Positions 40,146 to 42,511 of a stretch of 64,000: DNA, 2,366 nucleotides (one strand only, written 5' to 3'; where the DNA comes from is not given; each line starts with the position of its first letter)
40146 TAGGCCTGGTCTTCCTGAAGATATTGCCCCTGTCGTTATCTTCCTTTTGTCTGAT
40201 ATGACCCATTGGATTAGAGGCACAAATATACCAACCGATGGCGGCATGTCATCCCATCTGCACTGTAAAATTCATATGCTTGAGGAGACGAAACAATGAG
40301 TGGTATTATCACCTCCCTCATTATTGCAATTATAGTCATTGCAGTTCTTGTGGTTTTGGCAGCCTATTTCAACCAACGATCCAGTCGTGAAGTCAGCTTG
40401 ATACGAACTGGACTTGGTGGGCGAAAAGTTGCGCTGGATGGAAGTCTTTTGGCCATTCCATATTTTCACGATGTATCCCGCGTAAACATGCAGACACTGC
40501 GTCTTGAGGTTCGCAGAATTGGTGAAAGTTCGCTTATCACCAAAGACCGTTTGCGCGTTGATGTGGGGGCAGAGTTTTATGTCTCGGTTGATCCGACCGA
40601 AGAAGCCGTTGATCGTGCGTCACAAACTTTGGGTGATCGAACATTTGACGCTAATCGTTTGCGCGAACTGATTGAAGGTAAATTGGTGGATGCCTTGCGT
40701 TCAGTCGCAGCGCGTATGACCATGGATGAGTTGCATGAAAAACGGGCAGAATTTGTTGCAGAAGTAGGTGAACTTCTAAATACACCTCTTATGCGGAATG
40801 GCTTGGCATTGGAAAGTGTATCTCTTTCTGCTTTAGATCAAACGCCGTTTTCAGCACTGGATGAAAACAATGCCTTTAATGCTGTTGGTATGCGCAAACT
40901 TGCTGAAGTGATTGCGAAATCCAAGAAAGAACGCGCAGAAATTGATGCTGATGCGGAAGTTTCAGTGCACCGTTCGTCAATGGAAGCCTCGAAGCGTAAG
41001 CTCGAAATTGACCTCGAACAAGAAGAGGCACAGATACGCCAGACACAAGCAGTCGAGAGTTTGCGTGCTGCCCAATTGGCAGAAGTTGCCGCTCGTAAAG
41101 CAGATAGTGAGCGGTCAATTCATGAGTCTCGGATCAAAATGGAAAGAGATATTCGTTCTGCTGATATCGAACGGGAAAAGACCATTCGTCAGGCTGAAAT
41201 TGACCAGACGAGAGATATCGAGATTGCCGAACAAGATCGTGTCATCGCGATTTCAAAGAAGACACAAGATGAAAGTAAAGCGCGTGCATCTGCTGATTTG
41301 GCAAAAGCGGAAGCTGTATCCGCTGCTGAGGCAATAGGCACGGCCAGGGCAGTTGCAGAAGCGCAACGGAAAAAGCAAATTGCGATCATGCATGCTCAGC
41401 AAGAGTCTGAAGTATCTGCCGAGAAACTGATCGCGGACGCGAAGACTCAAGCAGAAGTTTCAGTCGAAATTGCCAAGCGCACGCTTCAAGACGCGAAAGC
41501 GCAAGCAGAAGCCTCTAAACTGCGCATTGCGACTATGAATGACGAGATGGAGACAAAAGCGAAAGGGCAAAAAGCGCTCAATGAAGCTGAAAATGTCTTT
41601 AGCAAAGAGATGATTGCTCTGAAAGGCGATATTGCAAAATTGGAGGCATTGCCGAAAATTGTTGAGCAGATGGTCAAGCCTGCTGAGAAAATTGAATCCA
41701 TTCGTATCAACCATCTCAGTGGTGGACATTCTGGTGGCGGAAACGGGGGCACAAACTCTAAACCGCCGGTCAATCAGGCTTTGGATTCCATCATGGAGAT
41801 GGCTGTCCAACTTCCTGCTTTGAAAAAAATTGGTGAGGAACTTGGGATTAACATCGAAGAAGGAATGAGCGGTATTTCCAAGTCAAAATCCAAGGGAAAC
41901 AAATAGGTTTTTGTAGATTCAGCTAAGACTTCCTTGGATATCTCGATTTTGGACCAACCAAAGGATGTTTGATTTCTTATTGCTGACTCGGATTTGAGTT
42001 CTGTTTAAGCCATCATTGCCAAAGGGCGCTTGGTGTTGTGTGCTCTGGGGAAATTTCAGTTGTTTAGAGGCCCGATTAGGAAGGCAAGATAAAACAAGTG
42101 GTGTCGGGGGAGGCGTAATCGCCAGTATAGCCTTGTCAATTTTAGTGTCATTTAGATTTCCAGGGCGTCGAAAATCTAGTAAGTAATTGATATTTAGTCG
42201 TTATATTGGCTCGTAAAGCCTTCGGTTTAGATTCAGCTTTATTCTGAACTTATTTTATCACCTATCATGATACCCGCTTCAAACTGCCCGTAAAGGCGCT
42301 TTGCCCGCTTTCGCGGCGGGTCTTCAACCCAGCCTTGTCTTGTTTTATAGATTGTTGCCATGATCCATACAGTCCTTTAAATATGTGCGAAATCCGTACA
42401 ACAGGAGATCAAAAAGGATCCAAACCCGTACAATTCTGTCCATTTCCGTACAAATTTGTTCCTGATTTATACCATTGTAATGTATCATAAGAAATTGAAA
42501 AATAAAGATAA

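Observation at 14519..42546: ~28-kb genomic island inserted in the 5' end of dusA, bounded by a perfect 27-bp direct repeat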

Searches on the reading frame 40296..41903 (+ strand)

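Call 12: search_protein_families(library=pfam, proteins=[window:40296-41903:+])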
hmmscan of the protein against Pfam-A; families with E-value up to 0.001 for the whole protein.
window:40296-41903:+ (536 aa): 2 families
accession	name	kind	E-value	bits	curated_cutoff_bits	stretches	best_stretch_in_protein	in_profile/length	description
PF15975.10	Flot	-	4.4e-31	108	27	1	400-518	2-124/124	Flotillin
PF01145.31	Band_7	-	4.9e-17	63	23.6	1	37-218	13-176/176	SPFH domain / Band 7 family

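Call 81: search_protein_families(library=pfam, proteins=[L180:11782-11967:-, L179:2927-3868:-])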
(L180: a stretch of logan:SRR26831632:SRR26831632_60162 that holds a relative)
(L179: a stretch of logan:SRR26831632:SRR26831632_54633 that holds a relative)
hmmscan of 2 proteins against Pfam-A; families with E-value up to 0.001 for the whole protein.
L180:11782-11967:- (62 aa): 0 families

L179:2927-3868:- (314 aa): 3 families
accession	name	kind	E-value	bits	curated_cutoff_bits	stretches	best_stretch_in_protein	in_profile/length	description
PF13417.12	GST_N_3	-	1.6e-12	48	22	1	11-84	2-74/75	Glutathione S-transferase, N-terminal domain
PF13409.12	GST_N_2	-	3.2e-08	34.5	25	1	16-78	2-68/70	Glutathione S-transferase, N-terminal domain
PF13410.11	GST_C_2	-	3.4e-06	27.5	24.9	1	152-214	6-66/69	Glutathione S-transferase, C-terminal domain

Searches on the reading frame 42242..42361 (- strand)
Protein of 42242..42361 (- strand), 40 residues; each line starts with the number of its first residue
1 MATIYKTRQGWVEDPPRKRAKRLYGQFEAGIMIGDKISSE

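Call 30: search_protein_families(library=pfam, proteins=[window:42242-42361:-], max_evalue=0.01)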
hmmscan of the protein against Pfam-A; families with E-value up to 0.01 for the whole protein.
window:42242-42361:- (40 aa): 0 families

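Call 32: search_protein_families(library=phrogs, proteins=[window:42242-42361:-], max_evalue=10)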
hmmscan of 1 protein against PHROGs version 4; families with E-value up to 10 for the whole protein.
window:42242-42361:- (40 aa): 0 families
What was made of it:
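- Tried and rejected: It has no Pfam or PHROG hit (calls 30, 32).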
